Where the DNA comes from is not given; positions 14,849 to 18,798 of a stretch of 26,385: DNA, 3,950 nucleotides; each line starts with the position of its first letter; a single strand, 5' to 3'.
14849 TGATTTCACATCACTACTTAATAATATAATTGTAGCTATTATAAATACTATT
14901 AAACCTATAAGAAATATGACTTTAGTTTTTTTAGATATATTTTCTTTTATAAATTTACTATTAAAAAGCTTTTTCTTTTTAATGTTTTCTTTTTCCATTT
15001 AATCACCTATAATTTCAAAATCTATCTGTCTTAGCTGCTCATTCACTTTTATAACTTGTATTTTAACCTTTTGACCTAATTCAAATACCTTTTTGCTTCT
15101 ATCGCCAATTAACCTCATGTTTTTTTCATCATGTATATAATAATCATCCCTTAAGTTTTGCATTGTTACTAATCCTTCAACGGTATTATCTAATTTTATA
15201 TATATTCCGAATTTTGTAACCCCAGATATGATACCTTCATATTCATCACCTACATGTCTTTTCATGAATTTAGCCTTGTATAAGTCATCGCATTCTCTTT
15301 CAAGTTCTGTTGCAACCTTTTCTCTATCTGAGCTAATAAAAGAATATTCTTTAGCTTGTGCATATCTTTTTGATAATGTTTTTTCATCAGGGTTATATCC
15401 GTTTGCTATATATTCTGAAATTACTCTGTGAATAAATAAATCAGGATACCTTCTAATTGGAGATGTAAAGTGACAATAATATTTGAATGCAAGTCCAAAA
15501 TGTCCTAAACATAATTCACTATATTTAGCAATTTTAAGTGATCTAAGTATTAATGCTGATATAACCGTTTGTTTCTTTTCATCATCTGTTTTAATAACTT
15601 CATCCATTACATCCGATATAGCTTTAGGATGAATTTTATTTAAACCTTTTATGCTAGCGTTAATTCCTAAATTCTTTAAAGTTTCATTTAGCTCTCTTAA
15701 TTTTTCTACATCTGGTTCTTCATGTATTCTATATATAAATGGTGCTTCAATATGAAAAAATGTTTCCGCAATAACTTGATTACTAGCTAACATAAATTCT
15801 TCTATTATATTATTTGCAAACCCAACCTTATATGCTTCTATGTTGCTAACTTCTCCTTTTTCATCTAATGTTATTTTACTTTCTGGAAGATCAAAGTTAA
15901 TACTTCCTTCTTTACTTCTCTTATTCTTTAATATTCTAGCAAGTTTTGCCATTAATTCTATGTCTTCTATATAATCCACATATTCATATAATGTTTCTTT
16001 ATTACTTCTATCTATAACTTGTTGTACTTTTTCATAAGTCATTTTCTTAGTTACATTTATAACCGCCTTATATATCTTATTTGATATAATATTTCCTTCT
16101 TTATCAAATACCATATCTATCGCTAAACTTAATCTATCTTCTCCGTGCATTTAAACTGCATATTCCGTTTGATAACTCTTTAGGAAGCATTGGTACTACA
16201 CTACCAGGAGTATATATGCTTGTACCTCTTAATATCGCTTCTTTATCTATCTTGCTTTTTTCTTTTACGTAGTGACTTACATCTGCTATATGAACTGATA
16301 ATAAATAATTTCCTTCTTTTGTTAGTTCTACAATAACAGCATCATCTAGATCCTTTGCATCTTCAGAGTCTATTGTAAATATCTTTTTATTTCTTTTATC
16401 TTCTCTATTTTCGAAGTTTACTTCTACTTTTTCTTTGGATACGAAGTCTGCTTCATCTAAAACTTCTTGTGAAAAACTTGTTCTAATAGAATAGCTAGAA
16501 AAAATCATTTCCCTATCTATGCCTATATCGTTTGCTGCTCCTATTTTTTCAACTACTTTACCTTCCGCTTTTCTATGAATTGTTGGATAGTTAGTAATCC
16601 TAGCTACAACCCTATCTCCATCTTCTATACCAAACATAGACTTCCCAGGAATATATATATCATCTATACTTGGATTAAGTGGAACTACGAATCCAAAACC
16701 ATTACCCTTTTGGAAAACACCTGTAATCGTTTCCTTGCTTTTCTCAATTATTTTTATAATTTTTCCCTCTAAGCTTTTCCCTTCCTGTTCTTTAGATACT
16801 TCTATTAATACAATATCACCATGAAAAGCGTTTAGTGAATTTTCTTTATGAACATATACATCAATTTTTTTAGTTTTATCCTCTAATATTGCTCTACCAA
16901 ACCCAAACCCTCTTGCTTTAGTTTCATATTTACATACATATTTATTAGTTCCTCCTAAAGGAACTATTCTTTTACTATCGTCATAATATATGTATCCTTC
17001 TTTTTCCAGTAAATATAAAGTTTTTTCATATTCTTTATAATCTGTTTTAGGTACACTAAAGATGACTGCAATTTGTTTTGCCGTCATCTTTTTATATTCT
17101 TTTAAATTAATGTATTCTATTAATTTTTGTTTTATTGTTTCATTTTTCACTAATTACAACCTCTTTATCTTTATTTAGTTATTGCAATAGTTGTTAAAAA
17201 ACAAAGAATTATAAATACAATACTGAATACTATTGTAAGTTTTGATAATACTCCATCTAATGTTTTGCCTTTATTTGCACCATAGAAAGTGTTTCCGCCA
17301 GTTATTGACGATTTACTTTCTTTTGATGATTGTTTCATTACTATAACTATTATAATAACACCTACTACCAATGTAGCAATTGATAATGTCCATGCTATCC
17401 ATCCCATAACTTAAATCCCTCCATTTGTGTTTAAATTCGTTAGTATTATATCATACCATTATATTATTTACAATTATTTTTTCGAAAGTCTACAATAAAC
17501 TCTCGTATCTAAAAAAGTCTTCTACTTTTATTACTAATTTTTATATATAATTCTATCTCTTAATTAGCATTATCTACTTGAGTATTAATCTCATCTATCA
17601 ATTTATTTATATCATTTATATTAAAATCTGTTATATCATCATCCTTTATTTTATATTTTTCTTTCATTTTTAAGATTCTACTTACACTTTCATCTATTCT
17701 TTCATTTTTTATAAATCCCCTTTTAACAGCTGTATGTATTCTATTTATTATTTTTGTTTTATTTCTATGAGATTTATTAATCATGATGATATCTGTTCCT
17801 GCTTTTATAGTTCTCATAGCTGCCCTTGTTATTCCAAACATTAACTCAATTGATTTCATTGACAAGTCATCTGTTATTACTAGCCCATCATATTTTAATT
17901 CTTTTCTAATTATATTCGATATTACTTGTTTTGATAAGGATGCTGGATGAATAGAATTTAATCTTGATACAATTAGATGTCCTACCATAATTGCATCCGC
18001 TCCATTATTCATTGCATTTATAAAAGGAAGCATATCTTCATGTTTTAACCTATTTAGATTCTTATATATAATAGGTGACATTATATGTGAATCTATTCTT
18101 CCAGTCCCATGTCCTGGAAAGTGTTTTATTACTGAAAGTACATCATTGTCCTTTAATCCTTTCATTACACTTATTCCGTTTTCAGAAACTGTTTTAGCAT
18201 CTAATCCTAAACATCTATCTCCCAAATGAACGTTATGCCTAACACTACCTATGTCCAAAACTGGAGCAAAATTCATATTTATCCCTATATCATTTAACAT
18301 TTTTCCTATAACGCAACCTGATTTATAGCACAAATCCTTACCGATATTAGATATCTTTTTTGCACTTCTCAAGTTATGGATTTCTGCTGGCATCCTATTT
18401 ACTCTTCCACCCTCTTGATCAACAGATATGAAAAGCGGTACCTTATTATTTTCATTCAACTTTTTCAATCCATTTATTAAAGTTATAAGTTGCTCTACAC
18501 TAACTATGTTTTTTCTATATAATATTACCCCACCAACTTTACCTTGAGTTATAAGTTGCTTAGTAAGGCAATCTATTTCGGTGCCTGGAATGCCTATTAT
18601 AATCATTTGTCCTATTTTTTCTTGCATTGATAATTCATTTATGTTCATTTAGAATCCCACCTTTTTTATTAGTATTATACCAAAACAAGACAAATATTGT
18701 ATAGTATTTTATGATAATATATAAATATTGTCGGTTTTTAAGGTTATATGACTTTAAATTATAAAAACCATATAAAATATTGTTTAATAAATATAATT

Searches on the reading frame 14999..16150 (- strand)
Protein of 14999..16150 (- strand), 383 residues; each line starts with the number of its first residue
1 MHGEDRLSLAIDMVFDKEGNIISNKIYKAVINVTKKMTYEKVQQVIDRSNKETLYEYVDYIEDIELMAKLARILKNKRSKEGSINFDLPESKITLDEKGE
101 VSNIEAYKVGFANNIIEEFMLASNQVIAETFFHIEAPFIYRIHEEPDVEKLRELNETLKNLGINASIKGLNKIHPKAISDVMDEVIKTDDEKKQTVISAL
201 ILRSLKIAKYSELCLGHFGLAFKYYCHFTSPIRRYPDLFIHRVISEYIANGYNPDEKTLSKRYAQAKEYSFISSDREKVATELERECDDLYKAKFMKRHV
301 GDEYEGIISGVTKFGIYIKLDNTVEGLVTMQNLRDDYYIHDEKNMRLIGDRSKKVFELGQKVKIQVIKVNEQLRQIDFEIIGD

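Call 73: search_protein_families(library=pfam, proteins=[window:14999-16150:-], max_evalue=0.00001)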
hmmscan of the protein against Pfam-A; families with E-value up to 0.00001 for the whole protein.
window:14999-16150:- (383 aa): 2 families
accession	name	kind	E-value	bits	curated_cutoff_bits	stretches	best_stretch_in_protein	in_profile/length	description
PF00773.25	RNB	-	3.5e-64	217.6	29.3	1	2-249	87-325/326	RNB domain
PF00575.29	S1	-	3.3e-11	43.8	22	1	300-380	4-73/74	S1 RNA binding domain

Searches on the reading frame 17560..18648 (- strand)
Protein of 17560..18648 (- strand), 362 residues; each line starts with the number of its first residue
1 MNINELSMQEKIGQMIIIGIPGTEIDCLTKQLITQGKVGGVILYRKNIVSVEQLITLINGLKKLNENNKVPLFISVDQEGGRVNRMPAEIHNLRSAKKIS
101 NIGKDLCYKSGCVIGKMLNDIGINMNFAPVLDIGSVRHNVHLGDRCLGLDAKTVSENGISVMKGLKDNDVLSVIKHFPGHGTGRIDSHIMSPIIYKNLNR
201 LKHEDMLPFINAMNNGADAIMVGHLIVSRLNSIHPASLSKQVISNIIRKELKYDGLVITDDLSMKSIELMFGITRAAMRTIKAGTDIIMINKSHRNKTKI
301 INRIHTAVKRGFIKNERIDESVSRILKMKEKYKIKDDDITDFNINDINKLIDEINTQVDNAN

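Call 73: search_protein_families(library=pfam, proteins=[window:17560-18648:-], max_evalue=0.00001)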
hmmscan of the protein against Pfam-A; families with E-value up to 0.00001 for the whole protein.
window:17560-18648:- (362 aa): 1 family
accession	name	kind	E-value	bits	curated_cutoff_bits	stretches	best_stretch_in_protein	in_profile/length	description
PF00933.27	Glyco_hydro_3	-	5.1e-72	243.4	27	1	8-327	2-315/316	Glycosyl hydrolase family 3 N terminal domain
